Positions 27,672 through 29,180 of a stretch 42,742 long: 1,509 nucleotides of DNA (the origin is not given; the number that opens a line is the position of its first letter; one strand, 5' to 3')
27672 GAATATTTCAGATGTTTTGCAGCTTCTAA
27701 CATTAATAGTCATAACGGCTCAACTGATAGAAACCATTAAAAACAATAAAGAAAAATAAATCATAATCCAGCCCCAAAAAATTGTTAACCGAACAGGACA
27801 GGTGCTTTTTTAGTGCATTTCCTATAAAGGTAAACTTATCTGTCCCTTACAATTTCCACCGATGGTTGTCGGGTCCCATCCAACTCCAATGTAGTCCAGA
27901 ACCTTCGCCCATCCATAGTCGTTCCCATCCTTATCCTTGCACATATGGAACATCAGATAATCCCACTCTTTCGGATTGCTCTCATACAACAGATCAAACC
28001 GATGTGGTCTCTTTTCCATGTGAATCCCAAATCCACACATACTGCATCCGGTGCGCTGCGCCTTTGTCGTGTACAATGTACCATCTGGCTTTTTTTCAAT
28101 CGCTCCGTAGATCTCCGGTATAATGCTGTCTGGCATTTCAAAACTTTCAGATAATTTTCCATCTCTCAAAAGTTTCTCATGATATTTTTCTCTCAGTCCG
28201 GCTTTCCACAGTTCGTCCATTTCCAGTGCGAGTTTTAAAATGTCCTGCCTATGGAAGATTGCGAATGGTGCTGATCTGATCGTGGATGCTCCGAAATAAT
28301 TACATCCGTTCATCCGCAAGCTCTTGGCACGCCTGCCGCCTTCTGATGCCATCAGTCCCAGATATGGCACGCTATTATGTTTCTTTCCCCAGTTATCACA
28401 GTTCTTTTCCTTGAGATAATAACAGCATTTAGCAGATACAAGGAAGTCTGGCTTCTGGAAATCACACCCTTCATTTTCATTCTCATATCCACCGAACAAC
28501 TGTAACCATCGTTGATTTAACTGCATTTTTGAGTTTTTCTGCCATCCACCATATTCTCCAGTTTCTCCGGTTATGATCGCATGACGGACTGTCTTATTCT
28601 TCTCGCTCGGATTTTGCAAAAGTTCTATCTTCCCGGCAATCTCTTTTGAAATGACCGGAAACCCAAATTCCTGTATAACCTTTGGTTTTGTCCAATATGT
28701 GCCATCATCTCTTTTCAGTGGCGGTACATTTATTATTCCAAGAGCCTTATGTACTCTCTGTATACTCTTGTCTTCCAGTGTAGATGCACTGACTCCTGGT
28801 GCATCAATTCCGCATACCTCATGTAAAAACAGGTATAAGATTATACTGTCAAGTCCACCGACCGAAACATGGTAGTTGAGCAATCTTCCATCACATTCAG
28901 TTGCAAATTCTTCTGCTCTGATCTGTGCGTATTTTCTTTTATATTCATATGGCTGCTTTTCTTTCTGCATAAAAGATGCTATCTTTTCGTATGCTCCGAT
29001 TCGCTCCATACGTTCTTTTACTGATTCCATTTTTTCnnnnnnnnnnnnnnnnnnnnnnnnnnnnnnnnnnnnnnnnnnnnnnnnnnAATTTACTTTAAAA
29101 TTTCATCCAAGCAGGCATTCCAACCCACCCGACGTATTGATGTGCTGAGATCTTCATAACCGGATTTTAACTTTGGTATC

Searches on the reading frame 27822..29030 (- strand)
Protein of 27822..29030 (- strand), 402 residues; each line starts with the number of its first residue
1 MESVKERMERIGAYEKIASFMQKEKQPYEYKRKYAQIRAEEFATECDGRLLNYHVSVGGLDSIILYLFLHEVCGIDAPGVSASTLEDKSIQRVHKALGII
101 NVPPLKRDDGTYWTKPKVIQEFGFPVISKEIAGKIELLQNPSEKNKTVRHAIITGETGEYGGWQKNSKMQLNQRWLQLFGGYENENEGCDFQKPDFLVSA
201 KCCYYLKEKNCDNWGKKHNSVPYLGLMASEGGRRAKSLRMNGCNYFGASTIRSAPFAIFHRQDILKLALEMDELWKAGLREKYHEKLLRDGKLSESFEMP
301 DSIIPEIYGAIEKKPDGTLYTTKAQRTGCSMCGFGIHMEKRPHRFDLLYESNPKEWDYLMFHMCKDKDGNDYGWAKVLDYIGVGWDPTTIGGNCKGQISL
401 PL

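Call 82: search_protein_families(library=phrogs, proteins=[window:27822-29030:-], max_evalue=0.00001)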
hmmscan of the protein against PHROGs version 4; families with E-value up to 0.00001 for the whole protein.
window:27822-29030:- (402 aa): 1 family
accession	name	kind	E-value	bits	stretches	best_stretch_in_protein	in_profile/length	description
phrog_424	-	moron, auxiliary metabolic gene and host takeover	1.3e-16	61.6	1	51-361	162-363/460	phosphoadenosine phosphosulfate reductase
